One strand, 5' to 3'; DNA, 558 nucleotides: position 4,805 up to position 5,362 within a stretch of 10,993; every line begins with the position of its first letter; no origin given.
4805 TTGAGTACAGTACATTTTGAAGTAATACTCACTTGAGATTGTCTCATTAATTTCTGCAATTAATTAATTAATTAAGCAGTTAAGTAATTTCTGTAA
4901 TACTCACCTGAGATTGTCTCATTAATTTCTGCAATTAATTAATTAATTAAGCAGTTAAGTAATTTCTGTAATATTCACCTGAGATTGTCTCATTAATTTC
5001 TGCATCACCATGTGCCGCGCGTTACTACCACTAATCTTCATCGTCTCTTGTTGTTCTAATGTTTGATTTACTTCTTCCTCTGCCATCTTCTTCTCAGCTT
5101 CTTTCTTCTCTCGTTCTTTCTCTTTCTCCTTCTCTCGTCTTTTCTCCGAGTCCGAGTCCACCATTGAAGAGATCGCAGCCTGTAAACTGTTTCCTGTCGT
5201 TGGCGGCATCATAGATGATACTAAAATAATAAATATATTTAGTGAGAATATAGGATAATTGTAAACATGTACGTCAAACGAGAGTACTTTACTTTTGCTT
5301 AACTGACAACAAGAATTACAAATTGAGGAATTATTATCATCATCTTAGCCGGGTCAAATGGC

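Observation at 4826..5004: Tandem 71-bp repeat triplicates a 5' splice site, placing two stronger cryptic donors in-line downstream of the used one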

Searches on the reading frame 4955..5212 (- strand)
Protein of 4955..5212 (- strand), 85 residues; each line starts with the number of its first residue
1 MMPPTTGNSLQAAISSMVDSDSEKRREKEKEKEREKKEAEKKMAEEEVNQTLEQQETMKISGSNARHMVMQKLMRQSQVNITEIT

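Call 9: find_encoding_contigs(protein=window:4955-5212:-, flank=10000, max_places=10)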
Protein window:4955-5212:- (85 aa): no gene with exactly this product is on record in the collection.
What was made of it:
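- Tried and rejected: An exact look-up of the window's own read-through ORF (4955-5212) found nothing on record (call 9).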
